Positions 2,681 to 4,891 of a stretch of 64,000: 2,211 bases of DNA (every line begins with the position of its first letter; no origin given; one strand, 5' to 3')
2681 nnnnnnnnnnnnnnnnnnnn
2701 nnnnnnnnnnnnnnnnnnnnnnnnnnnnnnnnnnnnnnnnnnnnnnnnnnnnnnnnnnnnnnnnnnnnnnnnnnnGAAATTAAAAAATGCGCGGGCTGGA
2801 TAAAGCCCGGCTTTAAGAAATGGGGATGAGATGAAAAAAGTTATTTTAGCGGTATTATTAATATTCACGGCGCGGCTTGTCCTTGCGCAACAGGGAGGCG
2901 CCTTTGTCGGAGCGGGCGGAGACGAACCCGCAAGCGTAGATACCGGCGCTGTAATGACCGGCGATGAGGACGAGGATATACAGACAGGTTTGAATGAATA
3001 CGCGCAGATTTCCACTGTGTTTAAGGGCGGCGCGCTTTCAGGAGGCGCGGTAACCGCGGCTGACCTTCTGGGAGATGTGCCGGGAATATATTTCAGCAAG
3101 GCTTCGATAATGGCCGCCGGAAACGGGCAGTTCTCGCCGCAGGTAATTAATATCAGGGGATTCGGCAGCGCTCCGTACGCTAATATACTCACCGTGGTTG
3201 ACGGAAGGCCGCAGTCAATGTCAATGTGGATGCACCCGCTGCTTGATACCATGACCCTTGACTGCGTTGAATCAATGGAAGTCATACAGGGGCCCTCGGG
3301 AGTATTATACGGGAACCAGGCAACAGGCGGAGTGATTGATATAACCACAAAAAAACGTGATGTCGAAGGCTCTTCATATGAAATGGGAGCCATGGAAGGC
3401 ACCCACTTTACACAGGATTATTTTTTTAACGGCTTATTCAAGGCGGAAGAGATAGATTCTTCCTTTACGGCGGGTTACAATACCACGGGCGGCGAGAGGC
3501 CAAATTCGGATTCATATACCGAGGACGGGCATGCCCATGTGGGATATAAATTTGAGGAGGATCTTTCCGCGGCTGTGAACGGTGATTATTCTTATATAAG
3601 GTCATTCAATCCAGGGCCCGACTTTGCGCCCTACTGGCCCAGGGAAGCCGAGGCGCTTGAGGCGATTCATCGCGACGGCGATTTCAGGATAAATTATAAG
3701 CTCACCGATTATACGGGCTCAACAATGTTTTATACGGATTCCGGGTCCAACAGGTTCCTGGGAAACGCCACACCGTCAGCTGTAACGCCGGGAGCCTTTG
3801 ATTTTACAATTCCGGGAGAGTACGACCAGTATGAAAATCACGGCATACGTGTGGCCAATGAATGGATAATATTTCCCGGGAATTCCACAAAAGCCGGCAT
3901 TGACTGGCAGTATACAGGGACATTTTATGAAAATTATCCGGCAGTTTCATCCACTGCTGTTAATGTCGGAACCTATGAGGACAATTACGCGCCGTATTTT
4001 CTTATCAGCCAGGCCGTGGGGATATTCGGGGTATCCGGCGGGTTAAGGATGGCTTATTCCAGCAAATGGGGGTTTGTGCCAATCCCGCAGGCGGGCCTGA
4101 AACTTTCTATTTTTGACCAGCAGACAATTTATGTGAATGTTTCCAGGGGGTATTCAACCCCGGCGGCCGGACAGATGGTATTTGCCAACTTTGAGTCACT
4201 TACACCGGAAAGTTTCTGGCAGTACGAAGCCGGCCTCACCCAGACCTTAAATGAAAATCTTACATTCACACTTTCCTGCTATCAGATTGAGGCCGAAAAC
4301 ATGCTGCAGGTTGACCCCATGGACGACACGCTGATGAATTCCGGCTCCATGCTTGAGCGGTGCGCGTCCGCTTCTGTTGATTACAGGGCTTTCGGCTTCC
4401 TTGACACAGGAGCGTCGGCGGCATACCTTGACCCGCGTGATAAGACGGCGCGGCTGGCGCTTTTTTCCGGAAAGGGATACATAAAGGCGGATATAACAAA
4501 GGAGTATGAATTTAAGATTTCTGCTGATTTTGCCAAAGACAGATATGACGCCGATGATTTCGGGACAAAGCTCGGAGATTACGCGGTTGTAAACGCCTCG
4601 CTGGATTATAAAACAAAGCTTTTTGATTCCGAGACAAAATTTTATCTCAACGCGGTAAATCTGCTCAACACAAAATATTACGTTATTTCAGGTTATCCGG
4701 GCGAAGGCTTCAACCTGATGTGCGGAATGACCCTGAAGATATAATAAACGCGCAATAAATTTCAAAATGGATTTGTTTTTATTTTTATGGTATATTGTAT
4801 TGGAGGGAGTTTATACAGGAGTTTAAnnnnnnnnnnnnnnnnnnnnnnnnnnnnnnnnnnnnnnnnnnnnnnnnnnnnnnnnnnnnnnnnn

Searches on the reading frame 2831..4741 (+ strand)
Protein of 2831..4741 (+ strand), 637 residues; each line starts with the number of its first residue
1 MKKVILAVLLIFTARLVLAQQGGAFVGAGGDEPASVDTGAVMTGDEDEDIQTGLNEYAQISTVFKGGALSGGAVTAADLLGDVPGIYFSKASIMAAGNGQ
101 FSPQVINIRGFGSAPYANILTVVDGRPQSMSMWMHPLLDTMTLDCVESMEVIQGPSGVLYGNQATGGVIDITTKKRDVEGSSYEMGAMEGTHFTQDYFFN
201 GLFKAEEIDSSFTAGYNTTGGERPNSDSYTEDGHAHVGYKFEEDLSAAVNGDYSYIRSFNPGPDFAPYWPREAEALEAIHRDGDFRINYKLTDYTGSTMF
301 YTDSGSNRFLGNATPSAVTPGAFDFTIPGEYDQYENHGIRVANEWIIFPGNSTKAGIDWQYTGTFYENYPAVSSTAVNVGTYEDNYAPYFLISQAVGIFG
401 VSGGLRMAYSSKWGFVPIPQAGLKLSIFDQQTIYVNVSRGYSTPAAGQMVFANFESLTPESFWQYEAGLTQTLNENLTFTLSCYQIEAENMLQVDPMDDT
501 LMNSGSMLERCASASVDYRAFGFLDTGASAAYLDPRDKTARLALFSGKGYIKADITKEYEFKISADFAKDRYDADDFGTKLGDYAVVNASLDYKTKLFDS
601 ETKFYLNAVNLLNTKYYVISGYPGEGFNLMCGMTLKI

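Call 31: search_protein_families(library=pfam, proteins=[window:2831-4741:+], max_evalue=0.001)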
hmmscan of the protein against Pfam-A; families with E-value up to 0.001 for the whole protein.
window:2831-4741:+ (637 aa): 1 family
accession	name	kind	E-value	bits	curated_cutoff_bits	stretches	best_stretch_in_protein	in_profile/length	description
PF07715.20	Plug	-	9.4e-17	61.9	23.9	1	72-168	21-107/107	TonB-dependent Receptor Plug Domain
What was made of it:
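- Diderm envelope: a TonB-dependent receptor plug domain at 2831-4741 (call 31).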
